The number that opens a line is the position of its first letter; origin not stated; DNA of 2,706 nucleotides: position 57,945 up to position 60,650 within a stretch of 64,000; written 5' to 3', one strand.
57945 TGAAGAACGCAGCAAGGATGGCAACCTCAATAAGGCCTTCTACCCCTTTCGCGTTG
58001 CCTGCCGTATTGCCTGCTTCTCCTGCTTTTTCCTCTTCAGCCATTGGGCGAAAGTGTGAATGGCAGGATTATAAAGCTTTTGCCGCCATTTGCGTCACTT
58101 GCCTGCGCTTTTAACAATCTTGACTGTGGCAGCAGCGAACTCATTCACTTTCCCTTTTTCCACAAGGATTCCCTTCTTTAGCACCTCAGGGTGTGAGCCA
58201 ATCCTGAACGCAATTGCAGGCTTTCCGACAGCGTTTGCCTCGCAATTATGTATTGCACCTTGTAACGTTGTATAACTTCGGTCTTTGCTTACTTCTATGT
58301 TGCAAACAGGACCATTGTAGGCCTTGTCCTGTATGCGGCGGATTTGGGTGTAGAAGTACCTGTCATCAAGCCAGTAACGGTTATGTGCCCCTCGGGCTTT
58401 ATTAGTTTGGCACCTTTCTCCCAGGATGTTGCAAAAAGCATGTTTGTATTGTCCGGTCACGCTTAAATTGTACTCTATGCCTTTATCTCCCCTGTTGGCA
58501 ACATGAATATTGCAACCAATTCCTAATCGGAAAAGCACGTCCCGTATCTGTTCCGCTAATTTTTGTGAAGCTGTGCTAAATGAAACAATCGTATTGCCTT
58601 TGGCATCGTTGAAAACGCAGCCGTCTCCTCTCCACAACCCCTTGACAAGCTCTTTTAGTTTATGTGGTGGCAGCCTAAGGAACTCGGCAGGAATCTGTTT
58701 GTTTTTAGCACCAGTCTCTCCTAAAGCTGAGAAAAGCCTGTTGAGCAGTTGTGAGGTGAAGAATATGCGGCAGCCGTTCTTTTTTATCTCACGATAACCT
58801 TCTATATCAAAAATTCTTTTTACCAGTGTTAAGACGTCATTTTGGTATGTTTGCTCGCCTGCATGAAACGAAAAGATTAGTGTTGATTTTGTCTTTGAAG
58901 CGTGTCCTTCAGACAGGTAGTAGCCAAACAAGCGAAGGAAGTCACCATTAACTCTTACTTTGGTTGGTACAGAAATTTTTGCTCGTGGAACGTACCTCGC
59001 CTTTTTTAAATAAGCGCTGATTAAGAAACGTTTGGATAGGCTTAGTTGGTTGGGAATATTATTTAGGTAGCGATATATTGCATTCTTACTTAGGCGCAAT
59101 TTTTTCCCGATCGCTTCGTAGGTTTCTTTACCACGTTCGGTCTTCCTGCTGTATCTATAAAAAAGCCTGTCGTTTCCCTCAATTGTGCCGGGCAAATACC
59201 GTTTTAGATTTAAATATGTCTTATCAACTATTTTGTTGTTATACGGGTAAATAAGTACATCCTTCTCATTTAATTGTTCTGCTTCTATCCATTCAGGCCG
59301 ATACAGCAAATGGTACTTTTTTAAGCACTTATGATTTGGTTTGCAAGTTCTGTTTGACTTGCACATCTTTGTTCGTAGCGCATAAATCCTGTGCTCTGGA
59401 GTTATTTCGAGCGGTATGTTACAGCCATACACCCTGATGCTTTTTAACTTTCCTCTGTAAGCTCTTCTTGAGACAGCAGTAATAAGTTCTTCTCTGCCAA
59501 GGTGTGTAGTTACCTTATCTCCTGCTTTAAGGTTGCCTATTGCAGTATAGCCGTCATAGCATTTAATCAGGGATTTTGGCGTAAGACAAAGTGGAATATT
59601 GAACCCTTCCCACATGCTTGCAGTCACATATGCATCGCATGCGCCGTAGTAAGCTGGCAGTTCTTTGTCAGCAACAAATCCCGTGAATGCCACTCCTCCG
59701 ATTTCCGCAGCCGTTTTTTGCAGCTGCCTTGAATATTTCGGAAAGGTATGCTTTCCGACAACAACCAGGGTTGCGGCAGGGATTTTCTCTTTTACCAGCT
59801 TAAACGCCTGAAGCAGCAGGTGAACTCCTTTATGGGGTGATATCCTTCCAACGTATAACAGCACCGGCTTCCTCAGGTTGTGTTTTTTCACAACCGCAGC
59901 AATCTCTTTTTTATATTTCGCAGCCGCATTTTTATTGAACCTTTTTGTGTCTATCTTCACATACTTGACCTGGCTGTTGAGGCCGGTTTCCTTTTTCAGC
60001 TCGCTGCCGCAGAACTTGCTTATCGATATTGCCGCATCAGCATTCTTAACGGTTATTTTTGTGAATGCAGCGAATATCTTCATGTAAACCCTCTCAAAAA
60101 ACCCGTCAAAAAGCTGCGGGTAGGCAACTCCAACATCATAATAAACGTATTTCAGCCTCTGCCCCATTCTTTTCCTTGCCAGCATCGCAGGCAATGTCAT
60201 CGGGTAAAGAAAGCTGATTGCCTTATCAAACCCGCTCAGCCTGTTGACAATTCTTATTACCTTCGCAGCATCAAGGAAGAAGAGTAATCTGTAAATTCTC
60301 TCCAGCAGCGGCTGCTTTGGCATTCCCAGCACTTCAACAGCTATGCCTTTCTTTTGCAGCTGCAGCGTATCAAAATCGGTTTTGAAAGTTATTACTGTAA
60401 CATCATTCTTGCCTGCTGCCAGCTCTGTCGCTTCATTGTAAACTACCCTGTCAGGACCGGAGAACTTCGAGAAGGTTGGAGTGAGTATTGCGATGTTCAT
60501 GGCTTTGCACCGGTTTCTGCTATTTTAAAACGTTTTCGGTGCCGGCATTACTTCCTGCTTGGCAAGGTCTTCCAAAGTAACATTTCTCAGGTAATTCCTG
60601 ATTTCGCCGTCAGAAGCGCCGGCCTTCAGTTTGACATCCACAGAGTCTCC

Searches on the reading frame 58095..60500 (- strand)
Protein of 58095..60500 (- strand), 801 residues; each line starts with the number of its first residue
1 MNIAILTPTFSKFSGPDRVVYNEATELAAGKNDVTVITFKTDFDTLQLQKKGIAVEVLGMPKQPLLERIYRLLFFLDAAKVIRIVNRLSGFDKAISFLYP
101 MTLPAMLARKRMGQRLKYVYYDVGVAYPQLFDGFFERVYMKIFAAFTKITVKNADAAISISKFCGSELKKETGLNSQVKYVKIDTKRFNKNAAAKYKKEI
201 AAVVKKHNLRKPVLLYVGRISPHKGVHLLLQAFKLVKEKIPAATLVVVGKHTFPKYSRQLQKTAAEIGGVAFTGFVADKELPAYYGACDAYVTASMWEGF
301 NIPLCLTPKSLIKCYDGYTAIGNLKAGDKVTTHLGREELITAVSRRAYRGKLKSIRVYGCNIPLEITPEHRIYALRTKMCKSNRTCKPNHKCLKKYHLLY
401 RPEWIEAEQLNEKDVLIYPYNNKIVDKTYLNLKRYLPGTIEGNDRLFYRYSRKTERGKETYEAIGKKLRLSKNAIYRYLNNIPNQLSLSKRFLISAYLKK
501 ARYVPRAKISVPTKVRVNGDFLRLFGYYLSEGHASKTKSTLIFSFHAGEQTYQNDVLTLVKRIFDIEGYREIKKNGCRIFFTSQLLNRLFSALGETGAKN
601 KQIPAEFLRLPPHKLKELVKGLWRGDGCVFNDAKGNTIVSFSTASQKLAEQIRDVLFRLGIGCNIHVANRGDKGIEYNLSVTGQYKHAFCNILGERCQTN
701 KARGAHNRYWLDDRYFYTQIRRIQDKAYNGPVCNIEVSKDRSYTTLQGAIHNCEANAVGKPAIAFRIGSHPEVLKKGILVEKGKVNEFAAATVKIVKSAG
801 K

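Call 69: search_protein_families(library=pfam, proteins=[window:58095-60500:-])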
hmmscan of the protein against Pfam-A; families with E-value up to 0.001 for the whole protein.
window:58095-60500:- (801 aa): 6 families
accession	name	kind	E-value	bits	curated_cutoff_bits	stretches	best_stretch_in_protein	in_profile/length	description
PF00534.26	Glycos_transf_1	-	3e-26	92.4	26.4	1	204-304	8-109/172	Glycosyl transferases group 1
PF13692.12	Glyco_trans_1_4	-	9.4e-25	88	27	2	211-304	1-93/142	Glycosyl transferases group 1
PF14528.11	LAGLIDADG_3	-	1.8e-12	47.8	22.5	1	617-694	5-82/82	LAGLIDADG-like domain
PF13439.12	Glyco_transf_4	-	1.7e-08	35.1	28.5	1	15-176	3-157/170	Glycosyltransferase Family 4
PF13579.12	Glyco_trans_4_4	-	3.3e-06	28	29.7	1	15-165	2-139/158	Glycosyl transferase 4-like domain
PF13403.11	Hint_2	-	0.00026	21.8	28.4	1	305-368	2-63/147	Hint domain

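Call 87: find_encoding_contigs(protein=window:58098-60500:-, flank=10000, max_places=4)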
Protein window:58098-60500:- (801 aa): 3 contigs read that carry it; 2 places shown.
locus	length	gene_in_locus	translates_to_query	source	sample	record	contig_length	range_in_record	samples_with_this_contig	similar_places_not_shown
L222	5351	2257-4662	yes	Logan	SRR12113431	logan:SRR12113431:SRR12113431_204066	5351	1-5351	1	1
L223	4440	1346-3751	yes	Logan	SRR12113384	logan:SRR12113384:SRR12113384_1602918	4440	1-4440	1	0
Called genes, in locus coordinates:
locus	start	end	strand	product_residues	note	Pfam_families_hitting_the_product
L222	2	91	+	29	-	?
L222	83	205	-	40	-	-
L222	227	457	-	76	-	-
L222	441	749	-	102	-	-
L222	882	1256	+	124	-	PF01022:HTH_5, PF12840:HTH_20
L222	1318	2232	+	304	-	-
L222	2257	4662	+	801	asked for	PF13439:Glyco_transf_4, PF13579:Glyco_trans_4_4 (weak), PF00534:Glycos_transf_1, PF13692:Glyco_trans_1_4, PF14528:LAGLIDADG_3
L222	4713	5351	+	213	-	?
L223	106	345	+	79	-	-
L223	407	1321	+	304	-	-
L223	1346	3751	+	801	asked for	PF13439:Glyco_transf_4, PF13579:Glyco_trans_4_4 (weak), PF00534:Glycos_transf_1, PF13692:Glyco_trans_1_4, PF14528:LAGLIDADG_3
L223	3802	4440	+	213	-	?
